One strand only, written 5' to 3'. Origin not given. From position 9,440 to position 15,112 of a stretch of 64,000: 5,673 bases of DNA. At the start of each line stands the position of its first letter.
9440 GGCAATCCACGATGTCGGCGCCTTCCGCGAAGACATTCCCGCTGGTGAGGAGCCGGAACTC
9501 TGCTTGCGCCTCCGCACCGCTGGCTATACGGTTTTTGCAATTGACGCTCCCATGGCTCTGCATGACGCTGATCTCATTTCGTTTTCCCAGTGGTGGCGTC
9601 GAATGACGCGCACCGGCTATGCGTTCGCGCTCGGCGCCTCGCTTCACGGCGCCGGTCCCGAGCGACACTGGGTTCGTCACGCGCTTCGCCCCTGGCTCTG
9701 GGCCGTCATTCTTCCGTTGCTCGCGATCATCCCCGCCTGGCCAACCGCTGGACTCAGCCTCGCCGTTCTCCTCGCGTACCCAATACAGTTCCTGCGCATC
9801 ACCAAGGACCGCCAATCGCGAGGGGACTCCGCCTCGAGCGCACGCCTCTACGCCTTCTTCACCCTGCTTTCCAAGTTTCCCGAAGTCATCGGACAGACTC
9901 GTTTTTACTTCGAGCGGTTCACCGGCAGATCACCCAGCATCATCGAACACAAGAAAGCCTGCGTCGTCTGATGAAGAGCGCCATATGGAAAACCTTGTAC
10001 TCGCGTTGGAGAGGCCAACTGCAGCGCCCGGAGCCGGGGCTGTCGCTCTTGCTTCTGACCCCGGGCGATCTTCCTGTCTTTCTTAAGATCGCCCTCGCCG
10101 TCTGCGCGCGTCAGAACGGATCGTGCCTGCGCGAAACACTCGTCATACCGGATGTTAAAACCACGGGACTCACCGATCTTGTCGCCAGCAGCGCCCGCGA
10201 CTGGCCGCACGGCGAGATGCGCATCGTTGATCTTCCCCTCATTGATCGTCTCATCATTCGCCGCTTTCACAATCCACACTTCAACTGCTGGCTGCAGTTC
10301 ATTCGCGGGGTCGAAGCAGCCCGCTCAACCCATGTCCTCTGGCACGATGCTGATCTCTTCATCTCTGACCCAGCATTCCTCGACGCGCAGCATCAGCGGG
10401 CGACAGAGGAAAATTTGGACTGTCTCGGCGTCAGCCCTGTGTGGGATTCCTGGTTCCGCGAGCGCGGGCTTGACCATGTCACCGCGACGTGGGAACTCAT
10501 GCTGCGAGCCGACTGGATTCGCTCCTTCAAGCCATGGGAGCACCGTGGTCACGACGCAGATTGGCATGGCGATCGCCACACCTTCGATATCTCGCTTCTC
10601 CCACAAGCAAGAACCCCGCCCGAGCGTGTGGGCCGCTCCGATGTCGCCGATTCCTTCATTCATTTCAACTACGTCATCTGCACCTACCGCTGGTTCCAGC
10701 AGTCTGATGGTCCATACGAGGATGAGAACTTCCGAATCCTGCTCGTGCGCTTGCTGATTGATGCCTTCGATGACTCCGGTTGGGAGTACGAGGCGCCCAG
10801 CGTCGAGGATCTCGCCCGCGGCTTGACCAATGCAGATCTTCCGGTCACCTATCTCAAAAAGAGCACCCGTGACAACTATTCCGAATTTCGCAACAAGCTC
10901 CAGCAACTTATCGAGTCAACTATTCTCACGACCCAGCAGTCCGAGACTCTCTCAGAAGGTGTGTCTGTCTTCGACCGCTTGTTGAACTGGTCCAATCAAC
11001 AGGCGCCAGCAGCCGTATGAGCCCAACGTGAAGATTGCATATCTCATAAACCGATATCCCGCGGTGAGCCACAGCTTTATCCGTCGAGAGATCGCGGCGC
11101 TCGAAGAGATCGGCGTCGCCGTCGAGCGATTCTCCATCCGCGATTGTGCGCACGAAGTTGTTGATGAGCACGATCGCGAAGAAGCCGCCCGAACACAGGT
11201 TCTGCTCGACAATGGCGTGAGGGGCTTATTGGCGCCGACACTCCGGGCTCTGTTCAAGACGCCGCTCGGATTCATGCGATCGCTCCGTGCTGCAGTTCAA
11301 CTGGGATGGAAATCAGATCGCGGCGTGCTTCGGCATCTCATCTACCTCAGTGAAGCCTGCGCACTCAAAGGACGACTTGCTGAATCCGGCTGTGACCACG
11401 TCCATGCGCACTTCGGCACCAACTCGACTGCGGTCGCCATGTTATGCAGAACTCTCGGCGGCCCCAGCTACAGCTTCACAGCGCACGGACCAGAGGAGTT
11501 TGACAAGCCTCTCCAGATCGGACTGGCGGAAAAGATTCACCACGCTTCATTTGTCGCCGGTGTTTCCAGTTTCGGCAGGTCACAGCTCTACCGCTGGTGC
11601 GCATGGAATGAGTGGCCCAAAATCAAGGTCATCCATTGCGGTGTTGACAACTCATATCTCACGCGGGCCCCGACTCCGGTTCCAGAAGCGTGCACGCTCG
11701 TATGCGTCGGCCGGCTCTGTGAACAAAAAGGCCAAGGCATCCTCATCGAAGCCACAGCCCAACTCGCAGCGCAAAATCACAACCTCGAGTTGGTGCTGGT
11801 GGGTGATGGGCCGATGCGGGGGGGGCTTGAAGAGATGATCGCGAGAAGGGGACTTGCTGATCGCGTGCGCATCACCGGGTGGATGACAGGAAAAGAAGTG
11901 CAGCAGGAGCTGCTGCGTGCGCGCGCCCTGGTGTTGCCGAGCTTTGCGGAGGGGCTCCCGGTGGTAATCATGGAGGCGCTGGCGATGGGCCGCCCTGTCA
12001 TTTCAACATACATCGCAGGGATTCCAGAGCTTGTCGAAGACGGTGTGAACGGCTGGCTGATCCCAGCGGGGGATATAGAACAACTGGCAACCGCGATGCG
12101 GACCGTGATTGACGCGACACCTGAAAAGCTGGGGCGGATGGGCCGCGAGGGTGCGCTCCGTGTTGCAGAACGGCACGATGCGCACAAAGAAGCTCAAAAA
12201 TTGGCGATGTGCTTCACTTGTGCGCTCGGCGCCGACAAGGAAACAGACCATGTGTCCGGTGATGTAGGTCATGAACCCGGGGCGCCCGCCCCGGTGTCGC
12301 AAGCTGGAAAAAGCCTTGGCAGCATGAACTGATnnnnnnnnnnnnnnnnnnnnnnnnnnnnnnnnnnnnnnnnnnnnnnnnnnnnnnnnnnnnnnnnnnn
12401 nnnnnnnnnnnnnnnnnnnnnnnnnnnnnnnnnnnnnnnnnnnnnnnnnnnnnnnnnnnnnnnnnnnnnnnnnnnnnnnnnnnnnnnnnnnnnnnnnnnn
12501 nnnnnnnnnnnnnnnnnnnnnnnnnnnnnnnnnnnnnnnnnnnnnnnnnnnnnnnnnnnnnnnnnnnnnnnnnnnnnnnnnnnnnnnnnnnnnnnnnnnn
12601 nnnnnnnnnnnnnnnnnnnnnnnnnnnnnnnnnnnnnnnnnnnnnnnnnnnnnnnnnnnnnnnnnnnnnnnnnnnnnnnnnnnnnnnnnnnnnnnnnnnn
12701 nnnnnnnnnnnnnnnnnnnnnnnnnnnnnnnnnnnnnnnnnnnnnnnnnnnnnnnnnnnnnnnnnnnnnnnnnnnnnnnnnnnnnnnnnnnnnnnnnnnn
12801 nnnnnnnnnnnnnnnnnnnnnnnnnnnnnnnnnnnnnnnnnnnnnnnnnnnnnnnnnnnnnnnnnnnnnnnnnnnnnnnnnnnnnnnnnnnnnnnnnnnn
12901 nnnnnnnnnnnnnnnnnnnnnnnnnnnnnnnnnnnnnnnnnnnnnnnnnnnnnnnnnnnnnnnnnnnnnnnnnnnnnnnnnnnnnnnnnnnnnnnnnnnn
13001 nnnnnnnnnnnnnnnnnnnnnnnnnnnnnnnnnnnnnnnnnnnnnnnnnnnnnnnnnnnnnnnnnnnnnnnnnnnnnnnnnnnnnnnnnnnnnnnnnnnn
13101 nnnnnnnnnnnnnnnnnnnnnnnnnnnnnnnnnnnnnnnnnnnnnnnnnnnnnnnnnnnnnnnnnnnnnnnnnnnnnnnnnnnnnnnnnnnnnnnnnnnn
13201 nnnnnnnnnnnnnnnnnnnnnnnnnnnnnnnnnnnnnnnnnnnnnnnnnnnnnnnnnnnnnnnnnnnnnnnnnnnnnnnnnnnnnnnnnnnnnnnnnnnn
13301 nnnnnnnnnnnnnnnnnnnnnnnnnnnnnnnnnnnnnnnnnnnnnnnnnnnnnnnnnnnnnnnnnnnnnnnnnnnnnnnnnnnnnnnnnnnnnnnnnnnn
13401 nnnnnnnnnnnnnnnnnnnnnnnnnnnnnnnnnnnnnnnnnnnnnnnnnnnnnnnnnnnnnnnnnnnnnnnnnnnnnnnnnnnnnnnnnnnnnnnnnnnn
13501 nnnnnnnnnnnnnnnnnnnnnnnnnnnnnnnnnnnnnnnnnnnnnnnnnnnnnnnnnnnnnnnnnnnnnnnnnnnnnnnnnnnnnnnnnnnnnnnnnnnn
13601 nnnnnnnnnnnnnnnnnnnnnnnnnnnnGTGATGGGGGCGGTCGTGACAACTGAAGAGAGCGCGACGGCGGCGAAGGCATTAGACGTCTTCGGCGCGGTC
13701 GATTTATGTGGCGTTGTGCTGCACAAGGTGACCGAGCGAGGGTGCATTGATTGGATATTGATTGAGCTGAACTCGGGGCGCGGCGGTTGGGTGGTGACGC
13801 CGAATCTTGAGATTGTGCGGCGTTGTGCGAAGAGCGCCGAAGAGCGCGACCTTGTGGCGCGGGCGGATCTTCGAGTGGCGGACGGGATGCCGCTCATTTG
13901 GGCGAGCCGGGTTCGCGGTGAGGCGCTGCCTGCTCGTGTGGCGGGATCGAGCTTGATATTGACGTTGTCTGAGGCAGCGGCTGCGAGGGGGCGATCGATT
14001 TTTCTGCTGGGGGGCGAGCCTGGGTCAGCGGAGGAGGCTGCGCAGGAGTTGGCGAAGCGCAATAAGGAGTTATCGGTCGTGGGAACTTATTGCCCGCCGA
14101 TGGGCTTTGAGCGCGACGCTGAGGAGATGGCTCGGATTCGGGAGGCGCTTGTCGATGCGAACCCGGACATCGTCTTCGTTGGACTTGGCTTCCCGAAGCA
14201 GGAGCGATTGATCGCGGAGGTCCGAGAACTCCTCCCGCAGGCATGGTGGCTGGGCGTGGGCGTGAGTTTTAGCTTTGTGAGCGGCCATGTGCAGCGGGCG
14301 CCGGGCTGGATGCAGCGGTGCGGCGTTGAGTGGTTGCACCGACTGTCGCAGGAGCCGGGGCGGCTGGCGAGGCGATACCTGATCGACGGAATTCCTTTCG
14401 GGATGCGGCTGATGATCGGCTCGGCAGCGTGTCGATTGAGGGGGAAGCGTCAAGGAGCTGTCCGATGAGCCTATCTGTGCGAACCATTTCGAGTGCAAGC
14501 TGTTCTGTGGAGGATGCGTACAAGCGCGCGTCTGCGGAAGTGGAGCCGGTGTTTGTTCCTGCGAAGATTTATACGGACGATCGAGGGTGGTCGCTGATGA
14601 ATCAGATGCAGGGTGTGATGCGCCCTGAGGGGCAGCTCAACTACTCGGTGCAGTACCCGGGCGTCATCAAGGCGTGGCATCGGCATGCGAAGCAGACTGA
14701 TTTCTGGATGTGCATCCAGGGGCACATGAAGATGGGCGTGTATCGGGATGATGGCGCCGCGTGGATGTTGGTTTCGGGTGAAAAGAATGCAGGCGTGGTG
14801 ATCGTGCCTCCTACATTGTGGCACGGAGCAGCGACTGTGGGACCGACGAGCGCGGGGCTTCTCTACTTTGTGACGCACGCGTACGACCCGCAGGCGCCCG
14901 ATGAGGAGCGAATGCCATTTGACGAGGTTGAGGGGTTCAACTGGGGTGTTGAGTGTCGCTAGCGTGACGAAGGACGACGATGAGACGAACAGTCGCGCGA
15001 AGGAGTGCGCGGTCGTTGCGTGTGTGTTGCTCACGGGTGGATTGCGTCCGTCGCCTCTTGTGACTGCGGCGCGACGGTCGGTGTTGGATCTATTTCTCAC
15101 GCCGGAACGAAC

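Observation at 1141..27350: ~25 kb exosortase / PEP-CTERM exopolysaccharide super-operon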

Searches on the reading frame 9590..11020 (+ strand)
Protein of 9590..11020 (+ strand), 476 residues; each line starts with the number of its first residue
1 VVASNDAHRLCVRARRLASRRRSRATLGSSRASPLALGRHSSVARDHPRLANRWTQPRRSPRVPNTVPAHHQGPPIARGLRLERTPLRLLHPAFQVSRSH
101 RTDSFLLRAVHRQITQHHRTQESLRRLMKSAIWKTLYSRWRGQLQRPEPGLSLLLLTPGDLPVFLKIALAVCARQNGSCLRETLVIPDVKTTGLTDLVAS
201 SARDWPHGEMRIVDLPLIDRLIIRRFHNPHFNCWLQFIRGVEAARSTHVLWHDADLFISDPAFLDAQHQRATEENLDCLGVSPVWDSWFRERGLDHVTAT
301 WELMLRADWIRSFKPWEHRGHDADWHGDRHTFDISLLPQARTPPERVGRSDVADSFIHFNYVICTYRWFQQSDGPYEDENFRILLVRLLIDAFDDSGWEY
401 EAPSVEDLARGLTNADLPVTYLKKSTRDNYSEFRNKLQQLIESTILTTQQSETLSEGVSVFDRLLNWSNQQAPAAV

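Call 4: search_protein_families(library=ncbifam, proteins=[window:9590-11020:+], max_evalue=0.001)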
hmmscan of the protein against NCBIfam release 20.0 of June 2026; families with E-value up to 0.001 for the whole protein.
window:9590-11020:+ (476 aa): 0 families

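Call 6: search_protein_families(library=pfam, proteins=[window:9590-11020:+], max_evalue=0.01)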
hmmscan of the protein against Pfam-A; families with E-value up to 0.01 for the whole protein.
window:9590-11020:+ (476 aa): 0 families

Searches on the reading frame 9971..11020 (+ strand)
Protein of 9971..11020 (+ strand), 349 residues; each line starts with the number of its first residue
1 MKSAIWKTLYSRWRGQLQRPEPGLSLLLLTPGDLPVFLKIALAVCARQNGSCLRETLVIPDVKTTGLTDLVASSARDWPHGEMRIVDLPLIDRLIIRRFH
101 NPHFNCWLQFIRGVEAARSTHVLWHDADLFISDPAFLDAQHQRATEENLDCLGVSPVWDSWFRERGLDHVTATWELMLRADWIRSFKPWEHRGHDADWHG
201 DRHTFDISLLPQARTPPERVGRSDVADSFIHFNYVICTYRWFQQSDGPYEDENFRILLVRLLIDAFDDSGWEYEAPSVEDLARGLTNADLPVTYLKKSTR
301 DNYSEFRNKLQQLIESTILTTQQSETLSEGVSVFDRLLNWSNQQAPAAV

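Call 69: search_solved_structures(query=window:9971-11020:+, max_evalue=1)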
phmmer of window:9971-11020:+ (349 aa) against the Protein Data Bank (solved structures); distinct sequences matched with E-value up to 1: 5.
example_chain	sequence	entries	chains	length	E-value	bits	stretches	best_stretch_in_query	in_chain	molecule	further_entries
8g64_A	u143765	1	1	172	0.5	12.2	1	55-150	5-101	Flavodoxin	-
3rjo_A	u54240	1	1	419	0.71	11.7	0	225-281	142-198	Endoplasmic reticulum aminopeptidase 1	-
7mwb_A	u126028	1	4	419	0.71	11.7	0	225-281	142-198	Endoplasmic reticulum aminopeptidase 1,SPF Sequence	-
5j5e_A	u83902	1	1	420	0.71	11.6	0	225-281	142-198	Endoplasmic reticulum aminopeptidase 1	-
7mwc_A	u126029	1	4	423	0.73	11.6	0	225-281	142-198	Endoplasmic reticulum aminopeptidase 1,LPF sequence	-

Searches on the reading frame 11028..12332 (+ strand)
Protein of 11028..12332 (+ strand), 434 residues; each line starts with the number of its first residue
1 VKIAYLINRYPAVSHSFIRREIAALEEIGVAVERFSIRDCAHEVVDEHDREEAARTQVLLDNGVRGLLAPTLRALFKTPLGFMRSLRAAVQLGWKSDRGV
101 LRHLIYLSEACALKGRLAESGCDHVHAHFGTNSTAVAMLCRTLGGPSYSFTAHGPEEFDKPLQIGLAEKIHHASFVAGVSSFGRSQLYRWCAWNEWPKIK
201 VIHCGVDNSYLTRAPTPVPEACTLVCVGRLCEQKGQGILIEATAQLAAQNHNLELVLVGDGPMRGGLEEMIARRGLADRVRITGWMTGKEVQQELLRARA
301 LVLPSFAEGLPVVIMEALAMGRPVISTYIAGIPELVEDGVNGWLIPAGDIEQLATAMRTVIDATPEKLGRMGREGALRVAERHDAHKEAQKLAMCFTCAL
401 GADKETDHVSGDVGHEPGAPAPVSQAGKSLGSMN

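Call 4: search_protein_families(library=ncbifam, proteins=[window:11028-12332:+], max_evalue=0.001)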
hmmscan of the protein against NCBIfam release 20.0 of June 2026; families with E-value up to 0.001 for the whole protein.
window:11028-12332:+ (434 aa): 37 families (the best 25 are shown)
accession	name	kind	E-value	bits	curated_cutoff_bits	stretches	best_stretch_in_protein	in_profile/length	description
NF041876.1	EPS_EpsE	equivalog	5.7e-72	243.1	400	1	3-392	1-389/389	exopolysaccharide biosynthesis GT4 family glycosyltransferase EpsE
TIGR04005.1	wcaL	equivalog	3.5e-32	111.8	537.6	1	198-386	198-393/406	colanic acid biosynthesis glycosyltransferase WcaL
TIGR03088.1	stp2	hypoth_equivalog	4.7e-32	111.5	409.05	1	210-395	183-369/374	TIGR03088 family PEP-CTERM/XrtA system glycosyltransferase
NF047684.1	TeichurnBiosyTuaC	equivalog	6.9e-26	91.1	550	1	223-395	221-385/391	teichuronic acid biosynthesis protein TuaC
TIGR03999.1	thiol_BshA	equivalog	1e-22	80.6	273.7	1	169-390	141-364/375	N-acetyl-alpha-D-glucosaminyl L-malate synthase BshA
TIGR03449.1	mycothiol_MshA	equivalog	6.1e-20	71.5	462.5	1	222-399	220-403/406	D-inositol-3-phosphate glycosyltransferase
TIGR04063.1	stp3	hypoth_equivalog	3.6e-19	68.9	442.05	1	226-392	218-388/397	TIGR04063 family PEP-CTERM/XrtA system glycosyltransferase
NF007396.0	PRK09922.1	equivalog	6.2e-19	68.1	385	1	198-363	159-326/361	lipopolysaccharide 1,6-galactosyltransferase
NF047880.1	glyco_SdgA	exception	1.2e-17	63.6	800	1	222-387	316-478/488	serine-aspartate repeat adhesin O-glycosyltransferase SdgA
NF050056.1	ProtGlycPglH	equivalog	6.9e-17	61.5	600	1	223-363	181-319/354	GalNAc-alpha-(1->4)-GalNAc-alpha-(1->3)-diNAcBac-PP-undecaprenol alpha-1,4-N-acetyl-D-galactosaminyltransferase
NF038295.1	EPS_HpsP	equivalog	8e-17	61.3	550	1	223-381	209-369/388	hormogonium polysaccharide biosynthesis glycosyltransferase HpsP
NF041010.1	glycosy_Agl16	equivalog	1.1e-16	60.7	575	1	171-362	132-317/352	glycosylation protein Agl16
NF011726.0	PRK15179.1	equivalog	1.3e-16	60.1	733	1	223-362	519-658/694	Vi polysaccharide biosynthesis protein TviE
TIGR02149.1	glgA_Coryne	subfamily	2.4e-16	59.9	302.4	1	170-389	142-380/391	glycogen synthase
TIGR04047.1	MSMEG_0565_glyc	hypoth_equivalog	1.1e-15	57.6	259.85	1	116-391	82-366/373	MSMEG_0565 family glycosyltransferase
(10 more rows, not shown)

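Call 6: search_protein_families(library=pfam, proteins=[window:11028-12332:+], max_evalue=0.01)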
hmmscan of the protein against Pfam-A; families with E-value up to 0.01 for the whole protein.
window:11028-12332:+ (434 aa): 5 families
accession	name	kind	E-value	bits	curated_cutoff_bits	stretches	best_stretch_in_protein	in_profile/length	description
PF13692.12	Glyco_trans_1_4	-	9.3e-39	133.4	27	1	223-361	3-140/142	Glycosyl transferases group 1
PF00534.26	Glycos_transf_1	-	3e-35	121.7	26.4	1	223-375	17-169/172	Glycosyl transferases group 1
PF20706.3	GT4-conflict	-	6.1e-10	39.1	26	1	194-342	169-326/385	Family 4 Glycosyltransferase in conflict systems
PF13524.12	Glyco_trans_1_2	-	4e-07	30.5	25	1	253-392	15-142/144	Glycosyl transferase-like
PF13439.12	Glyco_transf_4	-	6.7e-07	29.9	28.5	1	102-208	53-168/170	Glycosyltransferase Family 4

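Call 34: find_encoding_contigs(protein=window:11028-12332:+, flank=10000, max_places=6)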
Protein window:11028-12332:+ (434 aa): no gene with exactly this product is on record in the collection.

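Call 35: find_encoding_contigs(protein=window:11028-12329:+, flank=10000, max_places=6)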
Protein seq(434 aa) (434 aa): no gene with exactly this product is on record in the collection.
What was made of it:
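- The exact g09 protein is not on record in other assemblies (calls 34, 35).
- Tried and rejected: Exact-sequence look-ups of g09, to test contiguity across the skew switch: not on record (calls 34, 35).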

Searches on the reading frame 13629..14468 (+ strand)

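Call 5: search_protein_families(library=ncbifam, proteins=[window:13629-14468:+], max_evalue=0.001)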
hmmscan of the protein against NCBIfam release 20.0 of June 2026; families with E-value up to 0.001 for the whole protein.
window:13629-14468:+ (279 aa): 4 families
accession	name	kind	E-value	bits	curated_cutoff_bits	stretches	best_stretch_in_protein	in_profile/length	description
NF041872.1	EPS_EpsA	equivalog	5.2e-46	157.1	500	1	32-260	26-253/265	exopolysaccharide biosynthesis glycosyltransferase EpsA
TIGR00696.1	wecG_tagA_cpsF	superfamily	3.5e-45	153.9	69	1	74-252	1-175/178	WecB/TagA/CpsF family glycosyltransferase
NF002980.1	PRK03692.1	equivalog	1.6e-30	106.3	323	1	26-249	6-225/240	lipopolysaccharide N-acetylmannosaminouronosyltransferase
NF041710.1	UDPacetylman_taseTarA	equivalog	1.3e-29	103.4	350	1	48-249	35-230/247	N-acetylglucosaminyldiphosphoundecaprenol N-acetyl-beta-D-mannosaminyltransferase TarA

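Call 7: search_protein_families(library=pfam, proteins=[window:13629-14468:+], max_evalue=0.01)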
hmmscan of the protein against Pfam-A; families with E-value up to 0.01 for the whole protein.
window:13629-14468:+ (279 aa): 1 family
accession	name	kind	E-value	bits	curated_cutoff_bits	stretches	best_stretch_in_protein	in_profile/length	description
PF03808.19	Glyco_tran_WecG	-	2e-57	194.1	27.4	1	79-250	1-168/168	Glycosyl transferase WecG/TagA/CpsF family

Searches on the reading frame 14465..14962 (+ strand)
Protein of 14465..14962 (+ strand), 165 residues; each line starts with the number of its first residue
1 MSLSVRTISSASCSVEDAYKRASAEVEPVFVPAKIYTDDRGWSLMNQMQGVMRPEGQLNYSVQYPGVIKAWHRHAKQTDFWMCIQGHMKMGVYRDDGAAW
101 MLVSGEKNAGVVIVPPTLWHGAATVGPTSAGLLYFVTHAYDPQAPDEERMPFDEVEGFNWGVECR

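Call 5: search_protein_families(library=ncbifam, proteins=[window:14465-14962:+], max_evalue=0.001)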
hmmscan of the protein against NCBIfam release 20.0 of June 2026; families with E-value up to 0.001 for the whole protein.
window:14465-14962:+ (165 aa): 1 family
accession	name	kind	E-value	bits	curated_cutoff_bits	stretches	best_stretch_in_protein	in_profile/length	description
TIGR04366.1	cupin_WbuC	subfamily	0.0003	20.7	42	1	71-125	49-105/132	WbuC family cupin fold metalloprotein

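Call 7: search_protein_families(library=pfam, proteins=[window:14465-14962:+], max_evalue=0.01)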
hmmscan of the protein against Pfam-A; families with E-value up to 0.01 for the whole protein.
window:14465-14962:+ (165 aa): 3 families
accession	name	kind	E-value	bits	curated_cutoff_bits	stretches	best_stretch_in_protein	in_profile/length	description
PF14667.12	Polysacc_synt_C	-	8.3e-07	29.6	28.7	1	37-146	2-109/111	Polysaccharide biosynthesis C-terminal domain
PF05523.17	FdtA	-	0.0019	18.4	23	1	69-143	46-117/131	WxcM-like, C-terminal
PF07883.17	Cupin_2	-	0.0063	16.6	27.2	0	65-131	7-65/70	Cupin domain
